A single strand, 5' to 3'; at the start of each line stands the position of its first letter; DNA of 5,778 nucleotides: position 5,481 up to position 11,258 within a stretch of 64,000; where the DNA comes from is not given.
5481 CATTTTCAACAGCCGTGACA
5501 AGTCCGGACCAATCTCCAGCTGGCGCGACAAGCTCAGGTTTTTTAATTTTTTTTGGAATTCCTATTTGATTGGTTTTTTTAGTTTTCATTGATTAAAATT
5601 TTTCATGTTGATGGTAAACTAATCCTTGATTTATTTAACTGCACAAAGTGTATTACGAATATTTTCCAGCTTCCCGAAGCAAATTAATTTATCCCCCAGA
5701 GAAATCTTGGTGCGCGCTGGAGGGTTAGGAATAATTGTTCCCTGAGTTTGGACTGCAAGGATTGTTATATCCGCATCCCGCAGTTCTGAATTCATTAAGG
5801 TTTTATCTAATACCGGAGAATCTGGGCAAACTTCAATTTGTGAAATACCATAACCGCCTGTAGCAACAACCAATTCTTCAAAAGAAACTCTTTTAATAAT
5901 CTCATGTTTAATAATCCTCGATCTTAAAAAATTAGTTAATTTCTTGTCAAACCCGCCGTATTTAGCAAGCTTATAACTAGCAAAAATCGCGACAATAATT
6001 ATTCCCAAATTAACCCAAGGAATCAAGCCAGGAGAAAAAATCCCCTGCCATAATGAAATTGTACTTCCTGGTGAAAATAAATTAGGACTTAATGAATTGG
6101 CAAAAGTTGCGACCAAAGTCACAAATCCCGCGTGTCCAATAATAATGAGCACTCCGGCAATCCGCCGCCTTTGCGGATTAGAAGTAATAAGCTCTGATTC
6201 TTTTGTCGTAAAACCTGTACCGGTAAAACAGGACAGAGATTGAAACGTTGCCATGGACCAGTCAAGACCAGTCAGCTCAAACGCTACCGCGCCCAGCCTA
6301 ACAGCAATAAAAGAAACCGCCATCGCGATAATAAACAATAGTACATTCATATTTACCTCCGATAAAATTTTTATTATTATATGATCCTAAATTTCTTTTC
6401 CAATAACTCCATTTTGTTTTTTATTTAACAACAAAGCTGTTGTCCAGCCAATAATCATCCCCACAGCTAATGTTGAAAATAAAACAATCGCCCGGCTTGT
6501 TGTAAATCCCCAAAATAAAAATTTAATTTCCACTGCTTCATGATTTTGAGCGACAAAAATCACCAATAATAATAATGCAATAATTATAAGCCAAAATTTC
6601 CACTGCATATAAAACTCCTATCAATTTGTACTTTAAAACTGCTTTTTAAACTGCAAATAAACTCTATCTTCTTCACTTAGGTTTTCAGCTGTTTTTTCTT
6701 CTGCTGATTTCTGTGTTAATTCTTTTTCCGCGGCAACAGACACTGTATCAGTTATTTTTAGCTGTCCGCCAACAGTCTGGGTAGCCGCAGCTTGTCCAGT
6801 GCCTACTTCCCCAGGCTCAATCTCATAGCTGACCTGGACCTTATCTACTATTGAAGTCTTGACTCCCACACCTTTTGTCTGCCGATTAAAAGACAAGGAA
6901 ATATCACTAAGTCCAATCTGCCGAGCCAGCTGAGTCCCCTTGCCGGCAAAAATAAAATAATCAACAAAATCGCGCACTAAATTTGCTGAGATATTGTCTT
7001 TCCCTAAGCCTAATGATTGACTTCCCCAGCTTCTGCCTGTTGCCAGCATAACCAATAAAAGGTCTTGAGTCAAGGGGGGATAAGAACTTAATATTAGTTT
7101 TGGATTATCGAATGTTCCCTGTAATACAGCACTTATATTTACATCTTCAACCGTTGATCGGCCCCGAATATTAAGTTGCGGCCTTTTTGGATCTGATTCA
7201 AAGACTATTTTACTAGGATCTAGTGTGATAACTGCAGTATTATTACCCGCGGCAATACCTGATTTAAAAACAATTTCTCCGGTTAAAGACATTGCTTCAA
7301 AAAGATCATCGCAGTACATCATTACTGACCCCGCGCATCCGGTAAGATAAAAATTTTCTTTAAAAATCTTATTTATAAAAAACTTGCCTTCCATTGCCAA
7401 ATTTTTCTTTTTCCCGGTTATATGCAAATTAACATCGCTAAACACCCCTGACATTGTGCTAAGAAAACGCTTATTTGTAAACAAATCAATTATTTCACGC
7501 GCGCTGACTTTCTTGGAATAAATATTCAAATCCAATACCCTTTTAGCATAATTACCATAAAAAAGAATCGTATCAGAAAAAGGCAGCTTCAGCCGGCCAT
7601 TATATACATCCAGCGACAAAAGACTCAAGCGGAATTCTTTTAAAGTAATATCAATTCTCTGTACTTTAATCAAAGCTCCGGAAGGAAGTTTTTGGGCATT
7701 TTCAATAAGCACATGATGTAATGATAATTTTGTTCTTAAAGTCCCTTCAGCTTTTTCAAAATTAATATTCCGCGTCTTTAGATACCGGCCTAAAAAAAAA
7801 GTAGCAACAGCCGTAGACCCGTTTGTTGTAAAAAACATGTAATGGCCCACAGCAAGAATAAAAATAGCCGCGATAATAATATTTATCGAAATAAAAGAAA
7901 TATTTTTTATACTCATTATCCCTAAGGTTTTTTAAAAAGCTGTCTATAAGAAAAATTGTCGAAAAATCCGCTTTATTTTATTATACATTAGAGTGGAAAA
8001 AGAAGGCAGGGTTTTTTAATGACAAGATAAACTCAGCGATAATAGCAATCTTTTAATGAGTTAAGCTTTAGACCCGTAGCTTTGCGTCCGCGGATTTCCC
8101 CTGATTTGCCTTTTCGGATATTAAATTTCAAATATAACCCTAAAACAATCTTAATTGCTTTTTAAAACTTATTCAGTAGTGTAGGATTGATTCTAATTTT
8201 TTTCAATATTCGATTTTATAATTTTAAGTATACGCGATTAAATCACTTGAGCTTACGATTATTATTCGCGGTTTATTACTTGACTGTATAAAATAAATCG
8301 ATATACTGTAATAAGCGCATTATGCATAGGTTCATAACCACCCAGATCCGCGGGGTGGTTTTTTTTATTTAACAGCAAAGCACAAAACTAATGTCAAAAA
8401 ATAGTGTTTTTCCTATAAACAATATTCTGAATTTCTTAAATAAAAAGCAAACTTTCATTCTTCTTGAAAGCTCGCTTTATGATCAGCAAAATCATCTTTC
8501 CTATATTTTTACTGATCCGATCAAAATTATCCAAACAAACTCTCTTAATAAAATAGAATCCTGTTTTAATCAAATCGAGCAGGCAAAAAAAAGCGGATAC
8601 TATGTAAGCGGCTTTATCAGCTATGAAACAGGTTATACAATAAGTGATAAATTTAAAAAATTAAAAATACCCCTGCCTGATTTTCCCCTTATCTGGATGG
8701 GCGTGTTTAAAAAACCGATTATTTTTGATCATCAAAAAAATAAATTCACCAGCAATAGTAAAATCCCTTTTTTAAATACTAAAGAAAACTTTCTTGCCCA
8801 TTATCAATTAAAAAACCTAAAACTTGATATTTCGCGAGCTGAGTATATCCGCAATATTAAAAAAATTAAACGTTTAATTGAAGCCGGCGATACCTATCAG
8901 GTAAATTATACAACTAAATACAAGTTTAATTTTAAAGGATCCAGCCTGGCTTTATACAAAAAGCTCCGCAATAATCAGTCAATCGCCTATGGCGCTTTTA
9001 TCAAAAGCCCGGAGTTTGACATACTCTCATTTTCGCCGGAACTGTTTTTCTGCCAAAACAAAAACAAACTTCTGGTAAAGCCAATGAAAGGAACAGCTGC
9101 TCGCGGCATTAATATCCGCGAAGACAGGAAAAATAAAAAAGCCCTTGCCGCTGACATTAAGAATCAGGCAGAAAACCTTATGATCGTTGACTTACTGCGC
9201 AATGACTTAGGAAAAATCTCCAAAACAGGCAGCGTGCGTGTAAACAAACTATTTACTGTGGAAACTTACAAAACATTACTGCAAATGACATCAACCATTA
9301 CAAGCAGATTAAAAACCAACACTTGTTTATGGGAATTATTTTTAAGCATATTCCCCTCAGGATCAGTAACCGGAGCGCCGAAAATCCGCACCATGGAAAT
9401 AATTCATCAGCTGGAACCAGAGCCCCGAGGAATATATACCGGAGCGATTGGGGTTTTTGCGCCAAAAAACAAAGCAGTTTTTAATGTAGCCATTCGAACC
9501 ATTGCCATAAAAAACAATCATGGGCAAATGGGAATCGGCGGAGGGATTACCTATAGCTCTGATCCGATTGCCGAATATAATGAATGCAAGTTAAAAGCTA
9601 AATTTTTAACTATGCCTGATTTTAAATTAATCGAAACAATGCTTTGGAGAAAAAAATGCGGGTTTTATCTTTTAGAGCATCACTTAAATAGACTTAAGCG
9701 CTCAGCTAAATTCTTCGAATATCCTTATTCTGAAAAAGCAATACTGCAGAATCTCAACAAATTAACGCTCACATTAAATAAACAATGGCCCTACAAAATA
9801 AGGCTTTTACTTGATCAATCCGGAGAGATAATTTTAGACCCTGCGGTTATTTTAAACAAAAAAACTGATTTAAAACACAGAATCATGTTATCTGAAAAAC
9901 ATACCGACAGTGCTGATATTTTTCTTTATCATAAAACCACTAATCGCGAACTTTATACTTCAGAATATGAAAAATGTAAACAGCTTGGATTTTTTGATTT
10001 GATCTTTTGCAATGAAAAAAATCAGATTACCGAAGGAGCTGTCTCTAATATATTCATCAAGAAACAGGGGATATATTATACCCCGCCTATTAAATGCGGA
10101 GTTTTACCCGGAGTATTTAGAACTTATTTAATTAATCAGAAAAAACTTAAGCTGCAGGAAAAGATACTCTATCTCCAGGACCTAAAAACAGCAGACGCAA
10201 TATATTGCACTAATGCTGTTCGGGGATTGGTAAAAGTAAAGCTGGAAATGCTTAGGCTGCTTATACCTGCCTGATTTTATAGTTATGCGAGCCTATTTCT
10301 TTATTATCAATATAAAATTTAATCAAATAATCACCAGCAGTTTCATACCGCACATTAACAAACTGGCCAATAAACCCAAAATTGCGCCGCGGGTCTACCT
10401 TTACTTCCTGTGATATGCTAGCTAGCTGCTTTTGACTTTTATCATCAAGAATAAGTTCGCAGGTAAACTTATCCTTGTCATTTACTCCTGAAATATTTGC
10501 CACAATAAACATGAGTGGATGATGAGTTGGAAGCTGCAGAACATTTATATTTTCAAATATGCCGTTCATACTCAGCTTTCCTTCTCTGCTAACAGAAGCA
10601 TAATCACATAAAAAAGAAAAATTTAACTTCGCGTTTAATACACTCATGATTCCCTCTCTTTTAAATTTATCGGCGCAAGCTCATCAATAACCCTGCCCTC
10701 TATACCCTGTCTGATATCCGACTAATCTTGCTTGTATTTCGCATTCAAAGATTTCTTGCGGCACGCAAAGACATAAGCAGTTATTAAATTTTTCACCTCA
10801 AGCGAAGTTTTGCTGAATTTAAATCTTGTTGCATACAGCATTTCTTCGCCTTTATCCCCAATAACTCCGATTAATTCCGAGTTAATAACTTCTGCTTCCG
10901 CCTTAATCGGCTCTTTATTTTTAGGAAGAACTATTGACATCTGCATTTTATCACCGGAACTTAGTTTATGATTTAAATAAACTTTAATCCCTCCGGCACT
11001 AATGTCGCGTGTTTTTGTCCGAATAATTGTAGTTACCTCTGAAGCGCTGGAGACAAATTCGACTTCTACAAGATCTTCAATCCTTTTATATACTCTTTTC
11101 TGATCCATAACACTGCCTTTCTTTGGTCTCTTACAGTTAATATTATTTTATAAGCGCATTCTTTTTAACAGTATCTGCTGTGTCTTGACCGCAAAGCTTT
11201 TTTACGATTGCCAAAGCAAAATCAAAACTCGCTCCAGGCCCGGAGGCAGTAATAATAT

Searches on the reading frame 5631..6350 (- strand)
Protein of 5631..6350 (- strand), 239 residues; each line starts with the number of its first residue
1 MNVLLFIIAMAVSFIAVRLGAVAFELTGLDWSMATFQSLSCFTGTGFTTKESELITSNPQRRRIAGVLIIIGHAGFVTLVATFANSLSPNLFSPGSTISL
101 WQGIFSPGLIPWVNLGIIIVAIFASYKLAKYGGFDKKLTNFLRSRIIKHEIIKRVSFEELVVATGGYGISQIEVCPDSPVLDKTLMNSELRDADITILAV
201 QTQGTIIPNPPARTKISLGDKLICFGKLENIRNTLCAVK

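Call 64: search_protein_families(library=pfam, proteins=[window:5631-6350:-], max_evalue=0.00001)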
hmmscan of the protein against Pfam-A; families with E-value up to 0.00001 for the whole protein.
window:5631-6350:- (239 aa): 1 family
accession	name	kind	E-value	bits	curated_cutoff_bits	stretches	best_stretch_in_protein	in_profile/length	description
PF02080.26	TrkA_C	-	7.1e-07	29.5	27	1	171-232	3-64/71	TrkA-C domain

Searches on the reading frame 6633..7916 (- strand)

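Call 64: search_protein_families(library=pfam, proteins=[window:6633-7916:-], max_evalue=0.00001)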
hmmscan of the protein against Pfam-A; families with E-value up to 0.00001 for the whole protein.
window:6633-7916:- (427 aa): 1 family
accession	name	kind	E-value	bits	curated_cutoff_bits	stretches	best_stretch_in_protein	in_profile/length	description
PF04357.19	TamB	-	1.2e-16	61.4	22.4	1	208-427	161-381/381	TamB, inner membrane protein subunit of TAM complex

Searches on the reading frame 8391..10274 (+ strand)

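Call 64: search_protein_families(library=pfam, proteins=[window:8391-10274:+], max_evalue=0.00001)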
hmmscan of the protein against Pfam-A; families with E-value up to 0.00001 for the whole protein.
window:8391-10274:+ (627 aa): 3 families
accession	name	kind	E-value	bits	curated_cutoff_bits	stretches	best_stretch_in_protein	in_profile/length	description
PF00425.24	Chorismate_bind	-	1.1e-84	284.4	27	1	149-402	2-257/257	chorismate binding enzyme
PF01063.24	Aminotran_4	-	4e-42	145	28.5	1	413-617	2-221/223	Amino-transferase class IV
PF04715.19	Anth_synt_I_N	-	1.8e-06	28.7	23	0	72-120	92-139/140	Anthranilate synthase component I, N terminal region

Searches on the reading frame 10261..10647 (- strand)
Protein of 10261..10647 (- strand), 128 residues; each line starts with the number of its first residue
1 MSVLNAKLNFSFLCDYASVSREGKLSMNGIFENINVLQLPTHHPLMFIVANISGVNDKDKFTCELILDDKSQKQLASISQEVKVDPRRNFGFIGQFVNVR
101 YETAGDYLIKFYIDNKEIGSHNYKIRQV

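Call 64: search_protein_families(library=pfam, proteins=[window:10261-10647:-], max_evalue=0.00001)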
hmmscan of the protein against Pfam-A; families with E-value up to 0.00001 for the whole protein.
window:10261-10647:- (128 aa): 1 family
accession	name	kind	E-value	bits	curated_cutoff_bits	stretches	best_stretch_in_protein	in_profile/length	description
PF22091.2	DUF6941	-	1.2e-19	71.3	27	1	10-125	2-124/125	Family of unknown function (DUF6941)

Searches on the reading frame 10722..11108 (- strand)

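Call 64: search_protein_families(library=pfam, proteins=[window:10722-11108:-], max_evalue=0.00001)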
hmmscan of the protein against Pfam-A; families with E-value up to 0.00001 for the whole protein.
window:10722-11108:- (128 aa): 1 family
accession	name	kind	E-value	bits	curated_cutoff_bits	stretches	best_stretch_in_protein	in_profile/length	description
PF07238.19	PilZ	-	5e-12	46.5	22.5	1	3-115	1-102/102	PilZ domain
